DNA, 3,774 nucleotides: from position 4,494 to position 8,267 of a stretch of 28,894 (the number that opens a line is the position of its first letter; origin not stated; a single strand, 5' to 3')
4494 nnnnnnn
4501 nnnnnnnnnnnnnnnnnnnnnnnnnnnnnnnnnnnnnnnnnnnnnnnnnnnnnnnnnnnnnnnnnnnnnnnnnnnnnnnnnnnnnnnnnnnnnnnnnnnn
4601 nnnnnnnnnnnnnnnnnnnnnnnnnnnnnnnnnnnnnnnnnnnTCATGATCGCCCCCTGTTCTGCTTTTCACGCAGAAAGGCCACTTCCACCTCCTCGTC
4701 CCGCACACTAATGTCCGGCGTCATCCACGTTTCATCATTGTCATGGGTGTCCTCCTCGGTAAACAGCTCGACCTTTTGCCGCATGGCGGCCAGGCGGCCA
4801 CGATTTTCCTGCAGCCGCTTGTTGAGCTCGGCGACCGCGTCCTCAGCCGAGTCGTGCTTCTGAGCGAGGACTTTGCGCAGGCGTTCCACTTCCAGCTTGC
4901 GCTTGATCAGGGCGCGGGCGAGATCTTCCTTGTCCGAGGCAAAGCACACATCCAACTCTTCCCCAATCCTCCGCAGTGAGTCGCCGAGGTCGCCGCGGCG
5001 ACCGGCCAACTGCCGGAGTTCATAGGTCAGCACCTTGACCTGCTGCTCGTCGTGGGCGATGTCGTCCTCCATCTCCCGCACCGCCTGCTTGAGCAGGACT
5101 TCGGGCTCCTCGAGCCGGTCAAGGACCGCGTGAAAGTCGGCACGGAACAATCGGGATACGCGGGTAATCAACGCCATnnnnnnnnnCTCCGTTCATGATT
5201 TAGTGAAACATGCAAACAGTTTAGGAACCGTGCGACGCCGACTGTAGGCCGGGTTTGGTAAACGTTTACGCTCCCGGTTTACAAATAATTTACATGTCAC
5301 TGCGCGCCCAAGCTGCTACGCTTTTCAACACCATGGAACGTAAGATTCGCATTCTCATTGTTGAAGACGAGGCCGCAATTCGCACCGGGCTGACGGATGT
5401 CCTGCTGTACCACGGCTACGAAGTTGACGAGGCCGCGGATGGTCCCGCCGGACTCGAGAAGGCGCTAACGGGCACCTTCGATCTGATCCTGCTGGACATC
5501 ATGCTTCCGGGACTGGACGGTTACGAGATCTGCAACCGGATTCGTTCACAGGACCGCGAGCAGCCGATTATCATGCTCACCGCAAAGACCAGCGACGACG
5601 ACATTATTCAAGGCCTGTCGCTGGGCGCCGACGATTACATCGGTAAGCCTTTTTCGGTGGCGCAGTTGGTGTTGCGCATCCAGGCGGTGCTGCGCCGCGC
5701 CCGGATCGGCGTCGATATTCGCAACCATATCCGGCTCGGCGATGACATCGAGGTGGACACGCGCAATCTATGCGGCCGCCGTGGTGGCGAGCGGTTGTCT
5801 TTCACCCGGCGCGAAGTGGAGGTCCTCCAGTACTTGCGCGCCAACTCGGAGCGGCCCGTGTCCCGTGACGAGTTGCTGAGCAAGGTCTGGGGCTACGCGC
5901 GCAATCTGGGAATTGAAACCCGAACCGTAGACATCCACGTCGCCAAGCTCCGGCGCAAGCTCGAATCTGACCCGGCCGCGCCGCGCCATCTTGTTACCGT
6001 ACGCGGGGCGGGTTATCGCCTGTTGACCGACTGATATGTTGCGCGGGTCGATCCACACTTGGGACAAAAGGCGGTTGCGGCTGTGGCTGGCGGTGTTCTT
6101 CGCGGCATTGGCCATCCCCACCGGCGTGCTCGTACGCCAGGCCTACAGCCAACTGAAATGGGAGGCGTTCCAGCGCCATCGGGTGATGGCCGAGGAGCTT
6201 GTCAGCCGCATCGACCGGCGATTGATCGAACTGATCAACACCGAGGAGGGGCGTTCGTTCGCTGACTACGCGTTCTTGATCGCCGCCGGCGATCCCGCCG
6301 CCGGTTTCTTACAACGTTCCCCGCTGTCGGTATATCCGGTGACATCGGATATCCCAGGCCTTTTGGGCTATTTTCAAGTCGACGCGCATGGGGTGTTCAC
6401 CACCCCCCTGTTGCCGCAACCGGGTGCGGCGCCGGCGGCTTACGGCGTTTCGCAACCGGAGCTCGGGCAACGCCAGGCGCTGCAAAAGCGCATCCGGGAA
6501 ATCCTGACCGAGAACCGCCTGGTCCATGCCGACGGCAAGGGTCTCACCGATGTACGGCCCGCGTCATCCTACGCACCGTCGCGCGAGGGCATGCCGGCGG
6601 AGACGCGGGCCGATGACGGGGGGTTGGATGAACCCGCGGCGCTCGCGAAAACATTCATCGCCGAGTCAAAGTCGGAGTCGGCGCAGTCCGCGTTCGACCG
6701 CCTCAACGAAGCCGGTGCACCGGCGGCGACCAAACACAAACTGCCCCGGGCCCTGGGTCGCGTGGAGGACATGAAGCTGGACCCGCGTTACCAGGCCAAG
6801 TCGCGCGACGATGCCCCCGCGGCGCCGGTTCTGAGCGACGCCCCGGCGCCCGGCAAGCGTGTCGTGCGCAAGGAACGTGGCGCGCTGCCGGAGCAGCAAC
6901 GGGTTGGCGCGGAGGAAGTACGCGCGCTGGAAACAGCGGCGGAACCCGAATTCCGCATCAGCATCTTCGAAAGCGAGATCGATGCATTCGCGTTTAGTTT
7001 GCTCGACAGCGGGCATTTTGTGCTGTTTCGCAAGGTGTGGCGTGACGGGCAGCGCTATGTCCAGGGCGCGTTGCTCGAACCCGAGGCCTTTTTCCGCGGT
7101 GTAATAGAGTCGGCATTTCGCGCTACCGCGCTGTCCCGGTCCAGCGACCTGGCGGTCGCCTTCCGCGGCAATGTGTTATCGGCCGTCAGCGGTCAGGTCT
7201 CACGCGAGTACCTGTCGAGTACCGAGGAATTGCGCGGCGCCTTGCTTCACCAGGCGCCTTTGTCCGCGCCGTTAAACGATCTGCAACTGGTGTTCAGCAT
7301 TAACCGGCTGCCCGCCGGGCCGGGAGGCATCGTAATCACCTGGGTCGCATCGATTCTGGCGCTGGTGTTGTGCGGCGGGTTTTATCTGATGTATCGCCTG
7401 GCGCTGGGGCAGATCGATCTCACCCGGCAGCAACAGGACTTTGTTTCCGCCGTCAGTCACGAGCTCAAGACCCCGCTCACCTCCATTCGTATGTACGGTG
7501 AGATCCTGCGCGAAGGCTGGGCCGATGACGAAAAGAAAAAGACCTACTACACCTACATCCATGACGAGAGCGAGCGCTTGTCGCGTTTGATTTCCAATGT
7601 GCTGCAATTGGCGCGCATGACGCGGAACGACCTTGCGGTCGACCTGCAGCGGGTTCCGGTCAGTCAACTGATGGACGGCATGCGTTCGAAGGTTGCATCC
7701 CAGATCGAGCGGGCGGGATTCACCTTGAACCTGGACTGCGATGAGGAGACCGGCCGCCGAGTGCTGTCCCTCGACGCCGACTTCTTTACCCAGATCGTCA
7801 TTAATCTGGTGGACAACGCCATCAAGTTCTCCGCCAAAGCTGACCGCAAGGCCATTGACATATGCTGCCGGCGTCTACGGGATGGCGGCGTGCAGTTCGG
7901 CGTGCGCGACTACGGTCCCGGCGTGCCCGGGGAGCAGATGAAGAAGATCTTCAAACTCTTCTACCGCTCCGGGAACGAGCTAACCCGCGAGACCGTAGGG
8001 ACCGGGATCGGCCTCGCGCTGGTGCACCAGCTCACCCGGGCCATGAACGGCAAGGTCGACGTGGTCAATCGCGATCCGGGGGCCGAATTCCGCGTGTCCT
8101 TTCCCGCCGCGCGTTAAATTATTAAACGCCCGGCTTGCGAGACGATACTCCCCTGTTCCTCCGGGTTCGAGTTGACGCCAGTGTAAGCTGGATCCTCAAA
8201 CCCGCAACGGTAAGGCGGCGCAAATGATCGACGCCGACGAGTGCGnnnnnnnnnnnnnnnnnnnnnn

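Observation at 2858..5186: PspA/IM30-membrane-protein-secreted vWA operon: a candidate trans-envelope stress module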

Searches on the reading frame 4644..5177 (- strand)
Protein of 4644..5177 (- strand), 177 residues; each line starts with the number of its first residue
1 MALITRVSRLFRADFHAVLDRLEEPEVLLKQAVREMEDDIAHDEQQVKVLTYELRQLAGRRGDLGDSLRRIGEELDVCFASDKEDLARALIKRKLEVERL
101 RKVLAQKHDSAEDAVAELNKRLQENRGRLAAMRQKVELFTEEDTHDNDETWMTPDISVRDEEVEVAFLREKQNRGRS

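Call 4: search_protein_families(library=pfam, proteins=[window:4644-5177:-], max_evalue=0.1)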
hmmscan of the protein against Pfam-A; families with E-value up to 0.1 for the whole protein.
window:4644-5177:- (177 aa): 4 families
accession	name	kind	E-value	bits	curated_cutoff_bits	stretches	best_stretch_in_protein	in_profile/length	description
PF04012.17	PspA_IM30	-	5.8e-17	62.5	33.9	1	5-138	4-137/220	PspA/IM30 family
PF24922.1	ACBP4_C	-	0.014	16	31.2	0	81-135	10-60/105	Acyl-CoA-binding domain-containing protein 4-6, C-terminal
PF04079.22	SMC_ScpB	-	0.03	14.3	27.4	1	92-146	11-67/160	Segregation and condensation complex subunit ScpB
PF04102.17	SlyX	-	0.076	14.1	30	0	19-68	5-54/67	SlyX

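Call 5: search_protein_families(library=ncbifam, proteins=[window:4644-5177:-], max_evalue=0.1)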
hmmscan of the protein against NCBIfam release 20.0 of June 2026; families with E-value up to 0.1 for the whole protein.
window:4644-5177:- (177 aa): 6 families
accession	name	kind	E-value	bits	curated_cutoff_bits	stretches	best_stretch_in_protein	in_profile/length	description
NF045984.1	StressProtLiaH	equivalog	1.9e-10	40.8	380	1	4-136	3-135/225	stress responsive protein LiaH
TIGR02977.1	phageshock_pspA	equivalog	1.5e-08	34.6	242.95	1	1-140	1-140/219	phage shock protein PspA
NF007974.0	PRK10698.1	equivalog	4.8e-08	33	336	1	1-135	1-135/222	phage shock protein PspA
TIGR02559.1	HrpB7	equivalog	0.0084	16.5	134.4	1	95-136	75-116/158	type III secretion protein HrpB7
NF003671.0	PRK05294.1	equivalog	0.016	12.8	599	1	31-145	864-979/1058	carbamoyl-phosphate synthase large subunit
NF012003.1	PRK15459.1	equivalog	0.063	13.5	200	0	15-64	49-98/140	flagella biosynthesis chaperone FlgN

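Call 21: search_solved_structures(query=window:4644-5177:-, max_evalue=1, show_alignments=2)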
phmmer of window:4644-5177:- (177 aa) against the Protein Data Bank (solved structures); distinct sequences matched with E-value up to 1: 12.
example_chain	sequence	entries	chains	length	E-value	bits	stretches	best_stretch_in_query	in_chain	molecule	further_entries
4whe_A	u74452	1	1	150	5.4e-07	32.9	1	1-138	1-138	Phage shock protein A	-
8qbr_A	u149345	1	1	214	0.00016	24.9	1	1-140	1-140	Membrane-associated protein Vipp1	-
8qbv_A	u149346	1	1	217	0.00017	24.8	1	1-139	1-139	Membrane-associated protein Vipp1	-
8qbw_A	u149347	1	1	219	0.00018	24.7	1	1-140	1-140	Phage shock protein A, PspA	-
6zvr_B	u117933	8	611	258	0.00028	24.1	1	1-139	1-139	Vipp1 | Phage shock protein A, PspA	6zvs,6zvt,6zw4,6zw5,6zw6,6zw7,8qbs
8qfv_0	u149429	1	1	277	0.001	22.2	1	1-99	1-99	Protein sll0617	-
8qhv_0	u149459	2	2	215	0.0012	22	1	2-99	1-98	Membrane-associated protein Vipp1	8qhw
9eom_A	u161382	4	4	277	0.0019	21.3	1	1-98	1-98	Membrane-associated protein Vipp1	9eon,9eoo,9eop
7o3w_D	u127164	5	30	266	0.002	21.2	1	2-99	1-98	Protein sll0617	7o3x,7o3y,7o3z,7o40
7zr2_A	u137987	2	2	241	0.015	18.4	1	9-124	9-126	Spike protein S2',Chimeric protein mimic of SARS-CoV-2 Spike HR1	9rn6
8ppr_G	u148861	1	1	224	0.22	14.7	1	55-133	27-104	Kinetochore protein Spc25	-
6wko_A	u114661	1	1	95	0.71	13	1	30-65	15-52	Hemagglutinin-esterase-fusion glycoprotein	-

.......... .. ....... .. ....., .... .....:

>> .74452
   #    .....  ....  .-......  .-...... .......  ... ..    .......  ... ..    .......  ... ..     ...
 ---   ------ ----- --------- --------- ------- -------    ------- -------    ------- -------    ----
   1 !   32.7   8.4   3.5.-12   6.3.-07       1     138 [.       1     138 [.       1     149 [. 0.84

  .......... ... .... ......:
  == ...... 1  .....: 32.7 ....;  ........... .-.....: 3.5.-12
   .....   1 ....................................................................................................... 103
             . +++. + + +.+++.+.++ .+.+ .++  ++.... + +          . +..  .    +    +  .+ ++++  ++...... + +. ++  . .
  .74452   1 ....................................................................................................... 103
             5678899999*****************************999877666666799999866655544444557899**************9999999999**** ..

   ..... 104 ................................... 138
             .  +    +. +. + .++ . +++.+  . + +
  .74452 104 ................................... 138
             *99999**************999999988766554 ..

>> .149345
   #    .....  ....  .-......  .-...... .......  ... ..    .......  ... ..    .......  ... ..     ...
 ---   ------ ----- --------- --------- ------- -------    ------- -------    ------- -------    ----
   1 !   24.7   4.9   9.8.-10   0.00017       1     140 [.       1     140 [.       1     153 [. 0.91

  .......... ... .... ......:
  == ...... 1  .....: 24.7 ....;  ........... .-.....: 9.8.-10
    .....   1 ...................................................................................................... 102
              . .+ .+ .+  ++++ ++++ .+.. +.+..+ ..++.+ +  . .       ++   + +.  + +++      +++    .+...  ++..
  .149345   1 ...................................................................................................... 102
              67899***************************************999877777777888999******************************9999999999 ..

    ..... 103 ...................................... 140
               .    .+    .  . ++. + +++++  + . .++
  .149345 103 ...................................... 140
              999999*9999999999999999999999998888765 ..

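Call 52: search_protein_families(library=padloc, proteins=[window:4644-5177:-], max_evalue=0.01)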
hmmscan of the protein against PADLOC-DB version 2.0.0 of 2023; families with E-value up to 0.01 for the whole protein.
window:4644-5177:- (177 aa): 4 families
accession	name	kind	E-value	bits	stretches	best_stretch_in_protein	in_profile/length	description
PDLC00551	JetC2|JetC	-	0.0021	13.9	1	27-142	870-985/1365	DUF3584 domain; MukB-like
PDLC03859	LmuB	-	0.0074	13.5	1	27-139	349-461/611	-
PDLC00006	DruC1|DruC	-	0.0077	12.7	1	19-169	170-325/626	Unknown function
PDLC00637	ZorA2|ZorA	-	0.0082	13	0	21-125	277-379/420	MotA/ExbB/TolQ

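Call 61: find_related_loci(query=A4, collection=metagenome_contigs, flank=5000)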
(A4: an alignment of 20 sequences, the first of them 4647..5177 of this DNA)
Query A4 (177 aa) in metagenome_contigs; peptide patterns used: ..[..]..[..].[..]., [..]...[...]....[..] (x = any residue, [..] = any of these).
600 stretches matched a pattern (row limit reached: there are more); 512 encode a relative of the query (tblastn E <= 1e-3); the best 80 are kept; 80 distinct loci.
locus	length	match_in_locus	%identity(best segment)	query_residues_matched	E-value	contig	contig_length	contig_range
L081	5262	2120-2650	76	1-177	3e-78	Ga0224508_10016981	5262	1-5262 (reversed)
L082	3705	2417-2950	63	1-177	3e-64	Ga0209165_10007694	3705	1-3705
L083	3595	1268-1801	63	1-177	2e-64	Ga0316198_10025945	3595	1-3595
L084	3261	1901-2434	61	1-177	9e-64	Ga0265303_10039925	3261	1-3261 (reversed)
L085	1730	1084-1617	59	1-177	5e-66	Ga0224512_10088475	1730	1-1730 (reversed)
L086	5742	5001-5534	61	1-177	2e-63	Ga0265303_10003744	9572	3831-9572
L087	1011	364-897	61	1-177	8e-68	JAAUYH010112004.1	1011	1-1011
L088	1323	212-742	62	1-176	1e-65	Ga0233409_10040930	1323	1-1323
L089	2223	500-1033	61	1-177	2e-63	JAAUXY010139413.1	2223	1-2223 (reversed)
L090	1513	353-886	61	1-177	8e-65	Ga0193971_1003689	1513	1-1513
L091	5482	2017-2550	61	1-177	5e-62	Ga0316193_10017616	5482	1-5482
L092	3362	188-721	60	1-177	3e-62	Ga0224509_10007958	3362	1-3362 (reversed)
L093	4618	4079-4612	60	1-177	7e-62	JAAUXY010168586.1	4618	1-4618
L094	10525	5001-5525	59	1-174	5e-62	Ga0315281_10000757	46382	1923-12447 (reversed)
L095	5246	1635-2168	61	1-177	5e-62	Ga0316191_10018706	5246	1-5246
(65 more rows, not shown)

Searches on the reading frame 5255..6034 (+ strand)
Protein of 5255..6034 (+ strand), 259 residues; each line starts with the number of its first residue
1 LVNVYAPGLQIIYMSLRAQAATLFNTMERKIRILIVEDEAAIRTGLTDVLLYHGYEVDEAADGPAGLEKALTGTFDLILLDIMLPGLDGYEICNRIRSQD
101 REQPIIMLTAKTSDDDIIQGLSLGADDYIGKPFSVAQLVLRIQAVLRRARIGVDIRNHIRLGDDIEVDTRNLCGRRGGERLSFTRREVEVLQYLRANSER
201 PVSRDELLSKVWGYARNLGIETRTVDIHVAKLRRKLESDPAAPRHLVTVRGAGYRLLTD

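Call 4: search_protein_families(library=pfam, proteins=[window:5255-6034:+], max_evalue=0.1)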
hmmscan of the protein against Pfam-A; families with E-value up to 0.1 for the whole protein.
window:5255-6034:+ (259 aa): 4 families
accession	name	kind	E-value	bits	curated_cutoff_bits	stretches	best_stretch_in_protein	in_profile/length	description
PF00072.30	Response_reg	-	3.8e-31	108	30.2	1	33-142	1-110/111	Response regulator receiver domain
PF00486.34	Trans_reg_C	-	1.2e-23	83.4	26.2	1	178-256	1-77/77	Transcriptional regulatory protein, C terminal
PF00196.25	GerE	-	1.3e-05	25.2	23.5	1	214-237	23-46/57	Bacterial regulatory proteins, luxR family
PF18096.6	Thump_like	-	0.058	13.7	26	0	216-248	27-60/78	THUMP domain-like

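Call 5: search_protein_families(library=ncbifam, proteins=[window:5255-6034:+], max_evalue=0.1)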
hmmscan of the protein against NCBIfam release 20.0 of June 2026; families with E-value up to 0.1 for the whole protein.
window:5255-6034:+ (259 aa): 104 families (the best 25 are shown)
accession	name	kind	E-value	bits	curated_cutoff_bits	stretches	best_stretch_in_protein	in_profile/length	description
NF045944.1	ResRegRpaBCyano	equivalog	4.2e-59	199.7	330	1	34-255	1-226/229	response regulator transcription factor RpaB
NF040689.1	MtrAB_MtrA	equivalog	8.5e-59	198.5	300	1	33-255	1-217/219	MtrAB system response regulator MtrA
TIGR02154.1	PhoB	equivalog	1e-54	185.3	296.2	1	31-256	3-225/226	phosphate regulon transcriptional regulator PhoB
NF041733.1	resp_reg_CseB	equivalog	4.8e-53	179.9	350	1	32-256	2-226/228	two-component system response regulator CseB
NF053854.1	RespRegPhoBBctds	equivalog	8.3e-53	179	270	1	33-255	1-223/225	two-component system response regulator PhoB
NF040534.1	resp_reg_YycF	equivalog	1.2e-51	175.3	340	1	32-256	2-227/231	response regulator YycF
NF007005.1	PRK09468.1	equivalog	1.2e-50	172.1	331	1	30-258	3-233/237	osmolarity response regulator transcription factor OmpR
TIGR01387.1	cztR_silR_copR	subfamily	5.1e-49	166.9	279.2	1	33-256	1-218/218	heavy metal response regulator transcription factor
NF051850.1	RespRegRprY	equivalog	9.8e-49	165.8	370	1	27-258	1-228/234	response regulator transcription factor RprY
NF008296.0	PRK11083.1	equivalog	5.3e-44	150.3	273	1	30-256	3-225/228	two-component system response regulator CreB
NF008567.0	PRK11517.1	equivalog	6.9e-44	149.9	353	1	32-257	2-219/223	response regulator transcription factor HprR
NF033117.2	vanR_ACDEGLN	exception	1.5e-42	145.7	350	1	33-255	1-224/226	VanR-ABDEGLN family response regulator transcription factor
NF007982.1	PRK10710.1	equivalog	2.6e-42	145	380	1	26-256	3-227/235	envelope stress response regulator BaeR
NF007546.0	PRK10161.1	equivalog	2.7e-42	144.9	471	1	32-258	4-227/229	phosphate response regulator transcription factor PhoB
NF033120.0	vanR_FM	exception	1.6e-41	142.5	460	1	29-255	2-228/231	vancomycin resistance response regulator transcription factor, VanR-F/VanR-M family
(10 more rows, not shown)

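Call 52: search_protein_families(library=padloc, proteins=[window:5336-6034:+], max_evalue=0.01)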
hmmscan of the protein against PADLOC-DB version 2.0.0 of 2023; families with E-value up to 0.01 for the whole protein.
window:5336-6034:+ (232 aa): 2 families
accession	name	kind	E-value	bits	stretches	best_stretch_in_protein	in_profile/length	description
PDLC00405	SduA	-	5.9e-06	24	1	4-62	7-65/323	DUF4263 domain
PDLC04725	PDC-M60B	-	0.00034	18.5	1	3-64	3-66/158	-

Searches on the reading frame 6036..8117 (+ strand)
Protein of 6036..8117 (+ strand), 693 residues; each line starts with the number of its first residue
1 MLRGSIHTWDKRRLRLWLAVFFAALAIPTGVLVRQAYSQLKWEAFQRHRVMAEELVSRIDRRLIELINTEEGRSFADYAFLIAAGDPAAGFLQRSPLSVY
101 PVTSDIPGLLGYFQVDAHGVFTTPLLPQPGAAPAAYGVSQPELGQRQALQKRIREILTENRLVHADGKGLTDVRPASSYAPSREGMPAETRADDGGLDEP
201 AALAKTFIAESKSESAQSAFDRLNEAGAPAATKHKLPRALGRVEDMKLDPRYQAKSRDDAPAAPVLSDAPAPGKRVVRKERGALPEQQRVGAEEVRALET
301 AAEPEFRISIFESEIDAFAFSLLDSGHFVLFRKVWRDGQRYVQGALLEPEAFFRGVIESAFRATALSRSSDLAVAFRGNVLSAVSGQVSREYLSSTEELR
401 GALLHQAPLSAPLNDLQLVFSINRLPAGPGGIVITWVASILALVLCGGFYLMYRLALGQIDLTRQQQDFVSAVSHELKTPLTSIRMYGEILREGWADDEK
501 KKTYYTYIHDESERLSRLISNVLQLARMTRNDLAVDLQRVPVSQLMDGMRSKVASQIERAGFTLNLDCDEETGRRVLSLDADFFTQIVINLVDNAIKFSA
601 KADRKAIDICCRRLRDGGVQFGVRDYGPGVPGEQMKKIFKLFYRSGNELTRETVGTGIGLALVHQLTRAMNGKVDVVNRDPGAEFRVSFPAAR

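Call 4: search_protein_families(library=pfam, proteins=[window:6036-8117:+], max_evalue=0.1)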
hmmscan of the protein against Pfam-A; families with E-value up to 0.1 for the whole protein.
window:6036-8117:+ (693 aa): 5 families
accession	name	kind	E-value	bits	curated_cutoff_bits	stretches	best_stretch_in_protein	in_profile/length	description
PF02518.31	HATPase_c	-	1.1e-22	81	26.4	1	580-692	2-110/111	Histidine kinase-, DNA gyrase B-, and HSP90-like ATPase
PF00512.31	HisKA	-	6.9e-19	68.1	26.9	1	466-529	2-64/66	His Kinase A (phospho-acceptor) domain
PF13589.12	HATPase_c_3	-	0.014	15.9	25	1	585-663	4-82/137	Histidine kinase-, DNA gyrase B-, and HSP90-like ATPase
PF11374.13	DUF3176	-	0.023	15.4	27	1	6-49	12-55/105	Protein of unknown function (DUF3176)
PF13581.12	HATPase_c_2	-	0.034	14.6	27.4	1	593-670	41-112/127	Histidine kinase-like ATPase domain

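Call 5: search_protein_families(library=ncbifam, proteins=[window:6036-8117:+], max_evalue=0.1)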
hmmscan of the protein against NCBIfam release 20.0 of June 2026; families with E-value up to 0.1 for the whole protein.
window:6036-8117:+ (693 aa): 82 families (the best 25 are shown)
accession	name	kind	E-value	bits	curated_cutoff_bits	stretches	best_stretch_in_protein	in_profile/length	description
NF046044.1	PnpS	equivalog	1.6e-50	172.3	400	1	462-690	166-390/390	two-component system histidine kinase PnpS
TIGR02966.1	phoR_proteo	equivalog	5.5e-43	147.2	334.2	1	462-689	110-333/333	phosphate regulon sensor histidine kinase PhoR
NF033092.0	HK_WalK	equivalog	2.3e-42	145.4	725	1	462-690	368-593/594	cell wall metabolism sensor histidine kinase WalK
NF008312.0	PRK11100.1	equivalog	1.3e-37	129.8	356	1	467-690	257-473/477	two-component system sensor histidine kinase CreC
NF047874.1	MASE3_PAS_HK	subfamily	2e-36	126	560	1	463-691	395-625/655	MASE3 domain-containing sensor histidine kinase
NF008302.0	PRK11091.1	equivalog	1.5e-34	119.3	838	1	464-690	281-504/779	aerobic respiration two-component sensor histidine kinase ArcB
NF040691.1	MtrAB_MtrB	equivalog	1e-32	113.8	450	1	461-691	266-492/507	MtrAB system histidine kinase MtrB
NF033091.0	HK_VanS_ACDEFG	equivalog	1.1e-29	103.5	400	1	465-690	73-293/293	vancomycin resistance histidine kinase VanS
NF041735.1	hist_kin_RppB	equivalog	8.8e-29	100.6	400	1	454-690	203-438/438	two-component system sensor histidine kinase RppB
NF007007.0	PRK09470.1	equivalog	1.5e-28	100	486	1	462-675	241-442/463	envelope stress sensor histidine kinase CpxA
NF041832.1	near_NosP_CTERM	subfamily_domain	3.3e-28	98.8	400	1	468-692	9-226/370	NahK/ErcS family hybrid sensor histidine kinase/response regulator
NF012163.2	BaeS_SmeS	equivalog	7.3e-28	97.7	500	1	463-676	237-442/457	sensor histidine kinase efflux regulator BaeS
TIGR01386.1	cztS_silS_copS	subfamily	8.5e-28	97.5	292.55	1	464-690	239-457/457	heavy metal sensor histidine kinase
TIGR02956.1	TMAO_torS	equivalog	1.5e-27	96.2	676.5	1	467-690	465-681/967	TMAO reductase system sensor histidine kinase/response regulator TorS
NF008468.0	PRK11360.1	equivalog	5.8e-27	94.3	646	1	469-691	399-608/616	two-component system sensor histidine kinase AtoS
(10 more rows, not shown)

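Call 52: search_protein_families(library=padloc, proteins=[window:6036-8117:+], max_evalue=0.01)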
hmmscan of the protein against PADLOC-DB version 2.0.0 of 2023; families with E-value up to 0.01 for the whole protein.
window:6036-8117:+ (693 aa): 1 family
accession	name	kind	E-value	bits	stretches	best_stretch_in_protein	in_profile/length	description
PDLC04647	PDC-M43B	-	0.0013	15.8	1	579-679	223-320/347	-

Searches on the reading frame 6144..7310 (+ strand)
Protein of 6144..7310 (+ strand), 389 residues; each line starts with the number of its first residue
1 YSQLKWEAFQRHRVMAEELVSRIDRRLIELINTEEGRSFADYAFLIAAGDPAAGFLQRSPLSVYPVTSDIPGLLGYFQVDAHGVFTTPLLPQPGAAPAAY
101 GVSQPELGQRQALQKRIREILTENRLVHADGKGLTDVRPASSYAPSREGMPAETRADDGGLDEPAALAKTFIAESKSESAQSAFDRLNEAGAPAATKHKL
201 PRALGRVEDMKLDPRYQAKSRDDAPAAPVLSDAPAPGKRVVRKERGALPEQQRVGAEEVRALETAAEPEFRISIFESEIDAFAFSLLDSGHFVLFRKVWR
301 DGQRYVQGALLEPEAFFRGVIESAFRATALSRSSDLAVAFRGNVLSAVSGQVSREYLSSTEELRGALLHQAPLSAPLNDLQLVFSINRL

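Call 55: search_solved_structures(query=A3, max_evalue=10)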
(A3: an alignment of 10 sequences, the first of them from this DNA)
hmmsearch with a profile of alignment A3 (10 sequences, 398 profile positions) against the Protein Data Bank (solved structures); distinct sequences matched with E-value up to 10: 3.
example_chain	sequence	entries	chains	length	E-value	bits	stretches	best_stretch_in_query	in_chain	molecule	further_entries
9zd1_I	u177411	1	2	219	0.041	16.3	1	96-178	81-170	DNA topoisomerase 2-binding protein 1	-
7w5a_z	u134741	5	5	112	0.16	14.3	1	153-221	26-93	Protein FAM32A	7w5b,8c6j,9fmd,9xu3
23fd_G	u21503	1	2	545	0.26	13.6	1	96-178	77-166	DNA topoisomerase 2-binding protein 1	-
